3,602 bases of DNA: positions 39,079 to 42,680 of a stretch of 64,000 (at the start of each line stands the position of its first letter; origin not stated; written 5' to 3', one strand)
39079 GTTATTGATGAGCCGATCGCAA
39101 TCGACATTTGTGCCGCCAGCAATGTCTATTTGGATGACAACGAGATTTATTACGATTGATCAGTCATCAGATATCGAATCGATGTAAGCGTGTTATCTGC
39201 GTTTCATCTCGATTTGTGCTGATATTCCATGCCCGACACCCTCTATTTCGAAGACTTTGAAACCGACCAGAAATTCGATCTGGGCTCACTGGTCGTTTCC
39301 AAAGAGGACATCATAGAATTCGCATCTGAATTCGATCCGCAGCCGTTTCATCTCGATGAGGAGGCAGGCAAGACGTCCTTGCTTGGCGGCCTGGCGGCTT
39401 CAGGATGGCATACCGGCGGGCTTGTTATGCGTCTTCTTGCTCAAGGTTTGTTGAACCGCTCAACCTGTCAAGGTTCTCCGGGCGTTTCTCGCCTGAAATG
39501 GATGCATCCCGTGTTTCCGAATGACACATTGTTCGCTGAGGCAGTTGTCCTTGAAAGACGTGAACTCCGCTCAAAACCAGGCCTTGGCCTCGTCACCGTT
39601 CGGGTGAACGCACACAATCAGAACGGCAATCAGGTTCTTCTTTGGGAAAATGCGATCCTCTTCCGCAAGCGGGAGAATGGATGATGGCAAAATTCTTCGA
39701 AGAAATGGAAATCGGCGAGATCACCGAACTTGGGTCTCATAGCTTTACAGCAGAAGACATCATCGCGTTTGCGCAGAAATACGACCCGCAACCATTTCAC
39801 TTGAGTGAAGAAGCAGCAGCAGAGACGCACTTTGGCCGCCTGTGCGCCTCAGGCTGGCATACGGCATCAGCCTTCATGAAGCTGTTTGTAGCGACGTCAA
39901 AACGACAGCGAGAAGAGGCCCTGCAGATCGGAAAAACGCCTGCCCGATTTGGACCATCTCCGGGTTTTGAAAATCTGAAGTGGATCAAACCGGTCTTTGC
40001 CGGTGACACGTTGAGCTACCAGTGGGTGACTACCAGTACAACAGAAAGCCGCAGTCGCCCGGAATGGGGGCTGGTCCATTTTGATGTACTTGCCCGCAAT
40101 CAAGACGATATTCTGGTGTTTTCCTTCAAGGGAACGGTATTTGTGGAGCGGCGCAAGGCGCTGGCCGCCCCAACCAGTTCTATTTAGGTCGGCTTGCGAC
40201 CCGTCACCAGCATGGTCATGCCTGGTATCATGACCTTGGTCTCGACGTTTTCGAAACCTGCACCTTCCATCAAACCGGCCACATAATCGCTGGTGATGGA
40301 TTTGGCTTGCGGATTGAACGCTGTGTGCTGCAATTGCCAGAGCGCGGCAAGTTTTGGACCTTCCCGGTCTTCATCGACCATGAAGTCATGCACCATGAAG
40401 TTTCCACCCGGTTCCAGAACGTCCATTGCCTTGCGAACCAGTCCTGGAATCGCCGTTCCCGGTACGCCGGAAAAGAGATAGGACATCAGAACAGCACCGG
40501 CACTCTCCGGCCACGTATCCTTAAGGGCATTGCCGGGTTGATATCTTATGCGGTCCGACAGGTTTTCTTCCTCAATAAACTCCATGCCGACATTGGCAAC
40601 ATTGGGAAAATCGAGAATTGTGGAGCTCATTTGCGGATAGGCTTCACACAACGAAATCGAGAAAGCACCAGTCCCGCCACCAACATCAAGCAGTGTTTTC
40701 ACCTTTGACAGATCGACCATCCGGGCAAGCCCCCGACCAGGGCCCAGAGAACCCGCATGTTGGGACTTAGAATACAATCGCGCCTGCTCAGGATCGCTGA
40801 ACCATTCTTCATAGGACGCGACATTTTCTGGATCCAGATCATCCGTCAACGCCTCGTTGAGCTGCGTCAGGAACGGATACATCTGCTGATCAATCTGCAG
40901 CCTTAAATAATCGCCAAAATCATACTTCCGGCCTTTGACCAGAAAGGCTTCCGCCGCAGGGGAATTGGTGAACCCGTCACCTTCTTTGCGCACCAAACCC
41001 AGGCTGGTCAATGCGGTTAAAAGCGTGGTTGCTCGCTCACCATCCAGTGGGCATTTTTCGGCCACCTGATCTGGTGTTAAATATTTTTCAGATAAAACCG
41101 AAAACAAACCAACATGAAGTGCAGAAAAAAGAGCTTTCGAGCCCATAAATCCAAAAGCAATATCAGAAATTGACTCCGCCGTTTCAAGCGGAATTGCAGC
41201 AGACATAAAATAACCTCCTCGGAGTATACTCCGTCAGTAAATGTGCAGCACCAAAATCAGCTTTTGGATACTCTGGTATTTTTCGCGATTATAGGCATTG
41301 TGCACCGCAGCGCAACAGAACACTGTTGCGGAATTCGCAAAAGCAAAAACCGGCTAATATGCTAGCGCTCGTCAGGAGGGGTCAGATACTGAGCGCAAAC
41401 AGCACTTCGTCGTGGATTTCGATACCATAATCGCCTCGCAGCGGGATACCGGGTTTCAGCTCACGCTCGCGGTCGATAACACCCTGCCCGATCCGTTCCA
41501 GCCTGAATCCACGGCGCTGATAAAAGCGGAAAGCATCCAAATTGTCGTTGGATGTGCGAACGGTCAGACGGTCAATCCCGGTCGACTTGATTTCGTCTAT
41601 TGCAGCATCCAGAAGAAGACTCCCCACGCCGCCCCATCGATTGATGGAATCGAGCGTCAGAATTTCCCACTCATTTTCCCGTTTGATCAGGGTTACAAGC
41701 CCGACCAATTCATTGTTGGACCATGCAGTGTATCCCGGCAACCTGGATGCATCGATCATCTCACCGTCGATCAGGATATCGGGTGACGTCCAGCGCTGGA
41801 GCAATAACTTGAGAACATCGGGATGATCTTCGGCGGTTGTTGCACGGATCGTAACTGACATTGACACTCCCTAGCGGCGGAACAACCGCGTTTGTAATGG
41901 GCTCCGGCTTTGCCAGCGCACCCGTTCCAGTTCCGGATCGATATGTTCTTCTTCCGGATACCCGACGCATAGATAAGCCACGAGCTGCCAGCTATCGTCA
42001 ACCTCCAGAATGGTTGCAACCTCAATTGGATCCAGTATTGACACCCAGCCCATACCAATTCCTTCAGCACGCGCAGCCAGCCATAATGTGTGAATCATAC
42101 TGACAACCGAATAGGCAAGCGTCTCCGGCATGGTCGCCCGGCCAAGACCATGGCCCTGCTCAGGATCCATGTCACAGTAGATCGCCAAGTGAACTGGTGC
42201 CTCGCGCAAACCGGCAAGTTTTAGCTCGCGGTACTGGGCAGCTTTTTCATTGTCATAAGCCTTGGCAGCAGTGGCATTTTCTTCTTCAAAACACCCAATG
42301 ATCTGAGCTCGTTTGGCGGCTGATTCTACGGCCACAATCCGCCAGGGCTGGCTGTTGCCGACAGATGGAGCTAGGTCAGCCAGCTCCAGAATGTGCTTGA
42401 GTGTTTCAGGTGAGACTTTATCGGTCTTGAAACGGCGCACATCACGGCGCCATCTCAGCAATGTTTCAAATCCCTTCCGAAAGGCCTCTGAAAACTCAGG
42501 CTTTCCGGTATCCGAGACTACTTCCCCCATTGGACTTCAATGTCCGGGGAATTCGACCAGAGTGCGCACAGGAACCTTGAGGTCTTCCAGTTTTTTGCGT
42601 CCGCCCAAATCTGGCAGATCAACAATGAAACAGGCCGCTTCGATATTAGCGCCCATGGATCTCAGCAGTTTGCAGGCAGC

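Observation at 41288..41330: PhaR-type box inside the dsyB promoter spacer: possible link between carbon storage and DMSP synthesis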

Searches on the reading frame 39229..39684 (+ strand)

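Call 4: search_protein_families(library=pfam, proteins=[window:39229-39684:+])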
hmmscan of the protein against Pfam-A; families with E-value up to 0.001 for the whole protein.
window:39229-39684:+ (151 aa): 1 family
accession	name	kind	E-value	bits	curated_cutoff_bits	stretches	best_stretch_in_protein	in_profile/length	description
PF01575.25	MaoC_dehydratas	-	2.6e-16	59.8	27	1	12-125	6-118/123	MaoC like domain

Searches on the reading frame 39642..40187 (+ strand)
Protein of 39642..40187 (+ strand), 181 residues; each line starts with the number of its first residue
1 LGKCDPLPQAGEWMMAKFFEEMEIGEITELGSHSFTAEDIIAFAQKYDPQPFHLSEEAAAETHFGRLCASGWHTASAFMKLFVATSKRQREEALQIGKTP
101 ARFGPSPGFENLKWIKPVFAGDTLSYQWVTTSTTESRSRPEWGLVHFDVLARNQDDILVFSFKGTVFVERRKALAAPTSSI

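Call 4: search_protein_families(library=pfam, proteins=[window:39642-40187:+])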
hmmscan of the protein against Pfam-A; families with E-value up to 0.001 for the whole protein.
window:39642-40187:+ (181 aa): 2 families
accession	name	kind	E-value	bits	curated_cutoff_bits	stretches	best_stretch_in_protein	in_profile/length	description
PF01575.25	MaoC_dehydratas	-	7.7e-12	45.3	27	1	34-134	17-105/123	MaoC like domain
PF19315.5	MC_hydratase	-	0.00096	18.8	26.5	0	111-176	105-172/353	Mesaconyl-CoA hydratase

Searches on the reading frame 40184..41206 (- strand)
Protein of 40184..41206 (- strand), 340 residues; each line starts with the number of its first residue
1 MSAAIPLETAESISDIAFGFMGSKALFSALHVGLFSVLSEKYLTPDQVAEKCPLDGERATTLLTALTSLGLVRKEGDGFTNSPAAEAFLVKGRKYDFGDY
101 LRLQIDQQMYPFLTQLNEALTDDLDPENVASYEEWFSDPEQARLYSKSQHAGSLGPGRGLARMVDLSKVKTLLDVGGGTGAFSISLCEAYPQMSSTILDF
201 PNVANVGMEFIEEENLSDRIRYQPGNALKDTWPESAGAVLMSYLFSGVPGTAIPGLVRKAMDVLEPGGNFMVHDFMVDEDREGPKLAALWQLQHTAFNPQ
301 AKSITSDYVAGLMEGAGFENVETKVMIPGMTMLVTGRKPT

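Call 4: search_protein_families(library=pfam, proteins=[window:40184-41206:-])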
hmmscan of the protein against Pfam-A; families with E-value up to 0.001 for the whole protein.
window:40184-41206:- (340 aa): 7 families
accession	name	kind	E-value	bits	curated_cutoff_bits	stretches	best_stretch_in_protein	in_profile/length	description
PF00891.24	Methyltransf_2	-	1.6e-21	77.1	22.3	1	132-319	26-210/210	O-methyltransferase domain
PF08100.18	Dimerisation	-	5.1e-14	52.3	25.6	1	10-90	6-92/93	O-methyltransferase dimerisation domain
PF13489.12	Methyltransf_23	-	2.4e-09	37.6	27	1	158-322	11-163/164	Methyltransferase domain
PF13649.12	Methyltransf_25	-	2.6e-06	28.5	27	1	173-268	2-97/97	Methyltransferase domain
PF08242.18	Methyltransf_12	-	0.00013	23.1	30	1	173-270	1-98/98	Methyltransferase domain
PF01209.24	Ubie_methyltran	-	0.00013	21.9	20.1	0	168-275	47-154/233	ubiE/COQ5 methyltransferase family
PF05175.20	MTS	-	0.00078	19.6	23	0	165-272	28-138/170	Methyltransferase small domain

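Call 5: search_solved_structures(query=window:40184-41206:-)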
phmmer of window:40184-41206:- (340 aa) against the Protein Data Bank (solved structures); distinct sequences matched with E-value up to 0.001: 44.
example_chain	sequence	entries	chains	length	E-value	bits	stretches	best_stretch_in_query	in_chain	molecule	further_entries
7wdq_A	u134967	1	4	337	4.3e-124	416.9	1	7-339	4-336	SAM-dependent MTHB methyltransferase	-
7wdw_A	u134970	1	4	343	4.6e-124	416.8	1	7-339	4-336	DSYB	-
8tji_A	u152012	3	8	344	6.2e-27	97.6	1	12-301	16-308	RedM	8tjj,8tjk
4qvg_A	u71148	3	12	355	6.9e-25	90.9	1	14-331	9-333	SibL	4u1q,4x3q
5i2h_A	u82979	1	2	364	9.4e-20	74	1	167-318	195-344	O-methyltransferase family 2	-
4a6d_A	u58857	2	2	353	2.5e-19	72.6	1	13-324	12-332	HYDROXYINDOLE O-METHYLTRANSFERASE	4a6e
7clf_A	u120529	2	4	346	2.5e-19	72.6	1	6-338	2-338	Methyltransferase domain-containing protein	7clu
22ow_A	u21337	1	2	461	8.7e-19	70.8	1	14-324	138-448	Methyltransferase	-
3gwz_A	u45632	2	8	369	1.4e-16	63.6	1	9-282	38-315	MmcR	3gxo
3mcz_A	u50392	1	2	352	1.9e-15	59.9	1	27-322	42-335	O-methyltransferase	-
7oy1_A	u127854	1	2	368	8.3e-15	57.8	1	161-283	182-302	Carminomycin 4-O-methyltransferase DnrK,Methyltransferase domain-containing protein,Aclaci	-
7phf_A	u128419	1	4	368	1e-14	57.4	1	163-283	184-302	Carminomycin 4-O-methyltransferase DnrK,Methyltransferase domain-containing protein,Aclaci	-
2r3s_A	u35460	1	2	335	1.3e-14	57.1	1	20-322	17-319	uncharacterized protein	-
7pga_A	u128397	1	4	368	1.4e-14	57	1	163-283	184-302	Carminomycin 4-O-methyltransferase DnrK,Methyltransferase domain-containing protein,Aclaci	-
7pgj_A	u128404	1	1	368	1.7e-14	56.7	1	163-282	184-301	Carminomycin 4-O-methyltransferase DnrK,Methyltransferase domain-containing protein,Aclaci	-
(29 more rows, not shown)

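Call 52: search_protein_families(library=ncbifam, max_evalue=0.00001, proteins=[window:40184-41206:-])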
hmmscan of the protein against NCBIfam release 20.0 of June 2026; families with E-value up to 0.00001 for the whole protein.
window:40184-41206:- (340 aa): 6 families
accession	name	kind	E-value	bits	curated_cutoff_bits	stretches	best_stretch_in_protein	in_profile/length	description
TIGR02716.1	C20_methyl_CrtF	equivalog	2.5e-19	69.5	276.1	1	28-285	9-264/306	bacteriochlorophyllide d C-20 methyltransferase BchU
NF053543.1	FlxJ_fam_MTase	equivalog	2e-13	50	560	1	12-321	16-335/352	FlxJ family methyltransferase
TIGR04543.1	ketoArg_3Met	equivalog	9.4e-09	34.8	425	0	168-227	149-209/336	2-ketoarginine methyltransferase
NF006138.0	PRK08287.1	equivalog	9.9e-07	28.8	210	1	164-281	27-137/189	decarboxylating cobalt-precorrin-6B (C(15))-methyltransferase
NF001242.0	PRK00216.1-3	equivalog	6.5e-06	25.7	351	0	170-276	72-179/258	bifunctional demethylmenaquinone methyltransferase/2-methoxy-6-polyprenyl-1,4-benzoquinol methylase UbiE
TIGR01934.1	MenG_MenH_UbiE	subfamily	8.2e-06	25.3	158.35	0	162-280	33-149/223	ubiquinone/menaquinone biosynthesis methyltransferase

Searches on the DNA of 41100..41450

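Call 35: search_rna_families(source=window, start=41100, end=41450, threshold=evalue, max_evalue=10)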
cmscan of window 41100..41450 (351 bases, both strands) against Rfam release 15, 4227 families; matches with E-value up to 10: 2.
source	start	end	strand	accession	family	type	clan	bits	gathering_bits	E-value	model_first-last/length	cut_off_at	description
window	41219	41273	-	RF00550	HepE_CRE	Cis-reg;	-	14.4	45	3.4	1-150/150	no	Hepatitis E virus cis-reactive element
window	41192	41346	-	RF00397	SNORA14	Gene; snRNA; snoRNA; HACA-box;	-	12.8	36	8.2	1-135/135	no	Small nucleolar RNA SNORA14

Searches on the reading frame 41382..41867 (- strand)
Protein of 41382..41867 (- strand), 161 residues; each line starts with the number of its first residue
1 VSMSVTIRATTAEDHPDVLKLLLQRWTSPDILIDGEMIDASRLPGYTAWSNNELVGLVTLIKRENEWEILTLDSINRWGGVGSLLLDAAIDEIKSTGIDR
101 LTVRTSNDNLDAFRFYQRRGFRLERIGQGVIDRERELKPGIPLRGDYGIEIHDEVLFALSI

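Call 4: search_protein_families(library=pfam, proteins=[window:41382-41867:-])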
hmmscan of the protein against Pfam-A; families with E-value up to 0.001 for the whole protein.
window:41382-41867:- (161 aa): 3 families
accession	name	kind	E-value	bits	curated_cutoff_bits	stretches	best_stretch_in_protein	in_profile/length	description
PF00583.31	Acetyltransf_1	-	8.5e-10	39.4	20.7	1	41-121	31-116/116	Acetyltransferase (GNAT) family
PF13673.13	Acetyltransf_10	-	4e-08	33.7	23.6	1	36-122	24-108/128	Acetyltransferase (GNAT) domain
PF13508.13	Acetyltransf_7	-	1.5e-06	29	27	1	46-122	6-83/84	Acetyltransferase (GNAT) domain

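Call 52: search_protein_families(library=ncbifam, max_evalue=0.00001, proteins=[window:41382-41867:-])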
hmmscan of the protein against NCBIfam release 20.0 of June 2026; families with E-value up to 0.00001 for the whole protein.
window:41382-41867:- (161 aa): 3 families
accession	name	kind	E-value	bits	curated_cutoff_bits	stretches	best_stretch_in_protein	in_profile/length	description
NF000359.1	sat3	exception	3.7e-08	33.6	360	1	45-125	73-156/180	streptothricin N-acetyltransferase Sat3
TIGR01575.1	rimI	equivalog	2e-06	28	86.4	1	49-124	38-115/132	ribosomal protein S18-alanine N-acetyltransferase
NF008212.0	PRK10975.1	equivalog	2.6e-06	27.5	219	1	51-125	147-224/232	dTDP-4-amino-4,6-dideoxy-D-galactose acyltransferase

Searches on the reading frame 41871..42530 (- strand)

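Call 4: search_protein_families(library=pfam, proteins=[window:41871-42530:-])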
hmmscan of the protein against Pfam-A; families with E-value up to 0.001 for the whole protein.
window:41871-42530:- (219 aa): 2 families
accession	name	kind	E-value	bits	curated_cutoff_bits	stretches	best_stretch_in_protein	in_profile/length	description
PF00881.29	Nitroreductase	-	5.6e-35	121.4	23.5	1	25-191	1-167/167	Nitroreductase family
PF14512.11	TM1586_NiRdase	-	3e-07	30.7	27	1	37-71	153-187/215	Putative TM nitroreductase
